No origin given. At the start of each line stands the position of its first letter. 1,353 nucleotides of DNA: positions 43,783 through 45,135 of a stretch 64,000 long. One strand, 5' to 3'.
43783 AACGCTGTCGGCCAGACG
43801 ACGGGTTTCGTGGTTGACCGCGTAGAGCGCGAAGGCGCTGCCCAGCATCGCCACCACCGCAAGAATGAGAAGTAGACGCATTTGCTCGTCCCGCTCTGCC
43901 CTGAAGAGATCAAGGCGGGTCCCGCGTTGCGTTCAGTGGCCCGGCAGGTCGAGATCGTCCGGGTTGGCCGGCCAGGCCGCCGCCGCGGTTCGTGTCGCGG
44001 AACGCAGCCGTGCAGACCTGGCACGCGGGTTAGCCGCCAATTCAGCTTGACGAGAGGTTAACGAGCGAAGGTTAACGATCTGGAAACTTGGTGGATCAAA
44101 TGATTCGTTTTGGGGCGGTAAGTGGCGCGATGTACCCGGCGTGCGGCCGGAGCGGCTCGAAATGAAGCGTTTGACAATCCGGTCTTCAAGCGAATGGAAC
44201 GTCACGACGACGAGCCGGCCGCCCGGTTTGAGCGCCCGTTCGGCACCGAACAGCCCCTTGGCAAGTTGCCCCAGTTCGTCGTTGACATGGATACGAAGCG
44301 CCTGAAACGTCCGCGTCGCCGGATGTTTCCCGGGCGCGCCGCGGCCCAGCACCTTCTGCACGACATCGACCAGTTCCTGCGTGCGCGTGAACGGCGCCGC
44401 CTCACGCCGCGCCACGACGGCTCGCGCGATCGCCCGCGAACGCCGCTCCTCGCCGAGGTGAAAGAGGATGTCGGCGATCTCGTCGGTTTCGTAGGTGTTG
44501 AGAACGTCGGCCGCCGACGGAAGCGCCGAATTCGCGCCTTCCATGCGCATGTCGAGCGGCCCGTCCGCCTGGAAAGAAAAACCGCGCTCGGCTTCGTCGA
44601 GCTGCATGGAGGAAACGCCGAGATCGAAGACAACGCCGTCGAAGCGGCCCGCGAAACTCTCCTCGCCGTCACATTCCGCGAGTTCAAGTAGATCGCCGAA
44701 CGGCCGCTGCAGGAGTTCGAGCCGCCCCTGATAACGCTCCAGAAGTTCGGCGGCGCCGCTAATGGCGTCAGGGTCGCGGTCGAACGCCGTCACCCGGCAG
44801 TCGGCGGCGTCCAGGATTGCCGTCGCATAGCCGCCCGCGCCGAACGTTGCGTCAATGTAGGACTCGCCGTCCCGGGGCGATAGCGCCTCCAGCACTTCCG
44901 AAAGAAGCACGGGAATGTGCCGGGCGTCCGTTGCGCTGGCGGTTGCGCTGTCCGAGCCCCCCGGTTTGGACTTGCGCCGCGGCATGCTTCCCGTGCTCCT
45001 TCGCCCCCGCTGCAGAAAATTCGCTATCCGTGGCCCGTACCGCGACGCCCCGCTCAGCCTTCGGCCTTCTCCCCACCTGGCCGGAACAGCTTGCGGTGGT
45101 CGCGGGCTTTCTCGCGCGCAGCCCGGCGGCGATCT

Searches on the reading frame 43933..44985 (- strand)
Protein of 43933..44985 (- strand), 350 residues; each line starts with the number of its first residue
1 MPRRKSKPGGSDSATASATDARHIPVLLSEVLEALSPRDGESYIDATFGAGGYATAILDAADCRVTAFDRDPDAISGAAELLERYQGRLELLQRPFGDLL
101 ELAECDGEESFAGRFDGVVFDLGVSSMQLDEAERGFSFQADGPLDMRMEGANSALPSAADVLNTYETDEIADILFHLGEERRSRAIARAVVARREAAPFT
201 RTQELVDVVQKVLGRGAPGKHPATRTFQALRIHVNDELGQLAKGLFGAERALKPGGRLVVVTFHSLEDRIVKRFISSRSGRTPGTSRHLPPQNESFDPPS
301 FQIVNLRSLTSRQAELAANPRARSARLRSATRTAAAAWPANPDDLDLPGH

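Call 43: search_protein_families(library=pfam, proteins=[window:43933-44985:-])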
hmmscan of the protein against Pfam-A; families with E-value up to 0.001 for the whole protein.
window:43933-44985:- (350 aa): 2 families
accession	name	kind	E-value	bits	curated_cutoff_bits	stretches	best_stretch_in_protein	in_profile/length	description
PF01795.25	Methyltransf_5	-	2.2e-94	316.8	27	1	21-332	2-308/309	MraW methylase family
PF13847.12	Methyltransf_31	-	0.00025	21.2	27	0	39-117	3-77/145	Methyltransferase domain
